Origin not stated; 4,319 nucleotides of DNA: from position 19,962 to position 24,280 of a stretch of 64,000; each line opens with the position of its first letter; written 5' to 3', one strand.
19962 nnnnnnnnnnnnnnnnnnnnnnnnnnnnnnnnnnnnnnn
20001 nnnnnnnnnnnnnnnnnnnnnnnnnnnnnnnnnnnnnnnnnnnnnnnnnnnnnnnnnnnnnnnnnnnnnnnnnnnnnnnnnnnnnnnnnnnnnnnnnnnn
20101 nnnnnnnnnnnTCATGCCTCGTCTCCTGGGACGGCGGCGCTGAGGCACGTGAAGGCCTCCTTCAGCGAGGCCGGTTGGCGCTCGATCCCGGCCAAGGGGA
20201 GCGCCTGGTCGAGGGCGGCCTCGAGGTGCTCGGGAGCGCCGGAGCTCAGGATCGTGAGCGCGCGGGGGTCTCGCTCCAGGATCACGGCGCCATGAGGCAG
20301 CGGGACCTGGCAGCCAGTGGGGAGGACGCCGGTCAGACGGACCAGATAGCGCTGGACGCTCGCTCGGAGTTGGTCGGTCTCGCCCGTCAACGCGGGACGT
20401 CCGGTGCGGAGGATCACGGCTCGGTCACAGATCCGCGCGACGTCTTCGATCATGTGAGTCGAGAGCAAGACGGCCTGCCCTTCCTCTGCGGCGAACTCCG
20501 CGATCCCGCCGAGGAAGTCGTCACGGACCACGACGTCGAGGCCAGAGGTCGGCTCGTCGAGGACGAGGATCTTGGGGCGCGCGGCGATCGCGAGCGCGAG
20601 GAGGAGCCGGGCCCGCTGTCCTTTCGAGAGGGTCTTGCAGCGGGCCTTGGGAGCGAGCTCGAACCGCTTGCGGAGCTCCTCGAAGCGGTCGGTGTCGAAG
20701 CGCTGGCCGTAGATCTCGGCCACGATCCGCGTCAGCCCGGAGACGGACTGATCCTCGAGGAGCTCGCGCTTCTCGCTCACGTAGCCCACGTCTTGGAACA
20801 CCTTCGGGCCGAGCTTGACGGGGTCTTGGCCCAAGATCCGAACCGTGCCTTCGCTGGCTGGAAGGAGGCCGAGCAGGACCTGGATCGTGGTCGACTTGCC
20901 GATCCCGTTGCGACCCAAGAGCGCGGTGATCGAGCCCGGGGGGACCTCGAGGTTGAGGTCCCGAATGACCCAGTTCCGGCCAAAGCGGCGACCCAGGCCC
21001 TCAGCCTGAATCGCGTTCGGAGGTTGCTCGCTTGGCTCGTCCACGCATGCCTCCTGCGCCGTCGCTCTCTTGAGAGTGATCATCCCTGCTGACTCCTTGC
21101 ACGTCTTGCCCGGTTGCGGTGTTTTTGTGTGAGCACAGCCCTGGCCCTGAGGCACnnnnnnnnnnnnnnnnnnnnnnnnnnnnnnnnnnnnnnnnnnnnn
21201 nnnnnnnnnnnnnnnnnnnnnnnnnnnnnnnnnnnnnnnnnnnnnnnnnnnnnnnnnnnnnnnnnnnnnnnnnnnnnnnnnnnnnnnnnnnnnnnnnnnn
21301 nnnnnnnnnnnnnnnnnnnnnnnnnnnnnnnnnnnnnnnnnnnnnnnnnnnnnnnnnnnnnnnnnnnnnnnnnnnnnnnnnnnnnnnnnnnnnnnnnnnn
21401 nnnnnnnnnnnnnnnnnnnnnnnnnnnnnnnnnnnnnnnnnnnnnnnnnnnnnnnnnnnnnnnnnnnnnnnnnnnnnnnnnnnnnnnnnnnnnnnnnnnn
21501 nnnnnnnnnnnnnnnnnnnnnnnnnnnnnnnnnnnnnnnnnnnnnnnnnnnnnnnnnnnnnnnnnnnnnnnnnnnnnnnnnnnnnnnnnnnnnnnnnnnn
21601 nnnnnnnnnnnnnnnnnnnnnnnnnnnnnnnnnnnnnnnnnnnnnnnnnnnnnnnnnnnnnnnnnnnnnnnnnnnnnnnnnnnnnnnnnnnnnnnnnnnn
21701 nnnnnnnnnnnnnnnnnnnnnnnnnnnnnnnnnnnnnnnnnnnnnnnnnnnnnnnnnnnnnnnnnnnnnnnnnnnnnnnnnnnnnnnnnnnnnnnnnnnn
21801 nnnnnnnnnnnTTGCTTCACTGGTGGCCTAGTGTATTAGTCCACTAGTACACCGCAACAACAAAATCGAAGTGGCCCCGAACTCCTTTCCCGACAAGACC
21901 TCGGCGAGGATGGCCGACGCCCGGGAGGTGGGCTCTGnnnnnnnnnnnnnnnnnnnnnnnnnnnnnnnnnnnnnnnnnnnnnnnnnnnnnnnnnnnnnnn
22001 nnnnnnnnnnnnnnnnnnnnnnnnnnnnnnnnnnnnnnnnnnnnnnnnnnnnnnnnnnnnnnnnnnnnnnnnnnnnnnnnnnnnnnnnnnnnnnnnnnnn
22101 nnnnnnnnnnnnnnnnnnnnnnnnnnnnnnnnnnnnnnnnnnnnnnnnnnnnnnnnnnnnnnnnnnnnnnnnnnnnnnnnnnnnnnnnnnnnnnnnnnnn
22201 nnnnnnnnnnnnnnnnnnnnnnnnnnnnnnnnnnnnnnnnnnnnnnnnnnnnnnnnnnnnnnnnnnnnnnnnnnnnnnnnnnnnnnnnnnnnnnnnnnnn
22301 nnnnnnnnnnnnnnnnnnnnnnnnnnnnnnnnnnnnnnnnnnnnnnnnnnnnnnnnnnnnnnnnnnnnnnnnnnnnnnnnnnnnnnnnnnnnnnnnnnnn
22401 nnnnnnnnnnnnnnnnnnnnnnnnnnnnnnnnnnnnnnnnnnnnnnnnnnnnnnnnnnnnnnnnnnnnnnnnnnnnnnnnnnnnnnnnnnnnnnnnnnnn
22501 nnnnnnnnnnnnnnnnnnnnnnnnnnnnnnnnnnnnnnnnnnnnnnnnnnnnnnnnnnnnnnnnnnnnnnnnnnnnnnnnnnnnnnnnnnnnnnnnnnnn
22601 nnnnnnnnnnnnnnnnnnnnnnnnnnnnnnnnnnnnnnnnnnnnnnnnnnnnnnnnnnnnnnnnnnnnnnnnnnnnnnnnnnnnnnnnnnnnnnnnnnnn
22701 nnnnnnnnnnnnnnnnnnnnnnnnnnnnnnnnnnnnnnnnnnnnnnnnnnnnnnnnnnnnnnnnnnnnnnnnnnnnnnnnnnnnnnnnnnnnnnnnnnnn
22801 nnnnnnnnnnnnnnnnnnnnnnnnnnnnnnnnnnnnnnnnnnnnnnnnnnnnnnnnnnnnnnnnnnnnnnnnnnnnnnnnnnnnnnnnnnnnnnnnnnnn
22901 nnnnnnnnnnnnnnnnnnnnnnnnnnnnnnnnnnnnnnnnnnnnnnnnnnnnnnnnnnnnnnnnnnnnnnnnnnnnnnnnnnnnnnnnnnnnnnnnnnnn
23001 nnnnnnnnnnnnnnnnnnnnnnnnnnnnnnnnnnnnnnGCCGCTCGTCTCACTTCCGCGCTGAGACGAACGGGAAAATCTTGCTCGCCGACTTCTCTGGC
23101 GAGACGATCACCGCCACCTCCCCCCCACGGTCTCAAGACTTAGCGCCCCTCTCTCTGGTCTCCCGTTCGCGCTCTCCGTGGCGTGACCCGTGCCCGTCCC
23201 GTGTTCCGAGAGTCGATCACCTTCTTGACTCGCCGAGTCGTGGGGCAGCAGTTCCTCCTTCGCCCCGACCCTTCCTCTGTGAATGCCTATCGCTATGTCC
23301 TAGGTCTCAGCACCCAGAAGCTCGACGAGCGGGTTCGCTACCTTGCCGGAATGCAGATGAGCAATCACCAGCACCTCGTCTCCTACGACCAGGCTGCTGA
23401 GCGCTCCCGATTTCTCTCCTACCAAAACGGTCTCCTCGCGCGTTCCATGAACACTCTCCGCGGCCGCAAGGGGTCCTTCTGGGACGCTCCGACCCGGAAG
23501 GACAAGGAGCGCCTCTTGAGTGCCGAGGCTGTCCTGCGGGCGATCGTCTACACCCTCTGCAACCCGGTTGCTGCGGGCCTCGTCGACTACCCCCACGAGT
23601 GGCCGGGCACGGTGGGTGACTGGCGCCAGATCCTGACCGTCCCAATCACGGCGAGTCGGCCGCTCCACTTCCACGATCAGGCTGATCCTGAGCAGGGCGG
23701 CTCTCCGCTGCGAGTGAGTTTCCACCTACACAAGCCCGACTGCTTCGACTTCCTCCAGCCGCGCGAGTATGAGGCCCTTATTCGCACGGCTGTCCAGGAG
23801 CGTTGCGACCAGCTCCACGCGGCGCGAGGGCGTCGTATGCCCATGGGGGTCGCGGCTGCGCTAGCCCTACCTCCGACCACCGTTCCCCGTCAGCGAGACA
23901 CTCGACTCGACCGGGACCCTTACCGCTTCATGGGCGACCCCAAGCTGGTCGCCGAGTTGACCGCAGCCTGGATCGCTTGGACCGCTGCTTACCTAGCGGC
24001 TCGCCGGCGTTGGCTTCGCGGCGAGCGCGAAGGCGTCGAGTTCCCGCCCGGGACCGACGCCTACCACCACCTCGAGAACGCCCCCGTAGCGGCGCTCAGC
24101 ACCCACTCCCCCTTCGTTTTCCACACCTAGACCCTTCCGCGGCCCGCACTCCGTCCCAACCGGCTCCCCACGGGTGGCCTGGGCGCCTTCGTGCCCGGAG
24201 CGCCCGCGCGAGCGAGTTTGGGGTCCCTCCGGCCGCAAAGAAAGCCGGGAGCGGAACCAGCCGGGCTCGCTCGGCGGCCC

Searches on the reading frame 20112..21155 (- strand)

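Call 43: search_protein_families(library=pfam, proteins=[window:20112-21155:-], max_evalue=0.0001)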
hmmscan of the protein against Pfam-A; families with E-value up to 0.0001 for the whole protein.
window:20112-21155:- (347 aa): 2 families
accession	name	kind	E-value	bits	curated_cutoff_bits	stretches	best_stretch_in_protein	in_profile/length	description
PF00005.33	ABC_tran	-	3.8e-26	92.7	25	1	65-204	2-137/137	ABC transporter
PF13304.12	AAA_21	-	1.7e-10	41.9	27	1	165-234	193-298/304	AAA domain, putative AbiEii toxin, Type IV TA system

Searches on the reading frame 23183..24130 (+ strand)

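Call 3: search_protein_families(library=pfam, proteins=[window:23183-24130:+], max_evalue=0.01)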
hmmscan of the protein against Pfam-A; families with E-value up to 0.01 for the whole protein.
window:23183-24130:+ (315 aa): 0 families

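Call 75: search_protein_families(library=ncbifam, proteins=[window:23183-24127:+], max_evalue=0.1)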
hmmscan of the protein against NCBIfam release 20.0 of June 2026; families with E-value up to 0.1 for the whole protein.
window:23183-24127:+ (315 aa): 1 family
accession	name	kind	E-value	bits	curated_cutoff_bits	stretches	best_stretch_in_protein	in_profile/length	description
NF047646.1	REP_Tyr_transpos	equivalog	0.00018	21.4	80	1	45-141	41-144/146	REP-associated tyrosine transposase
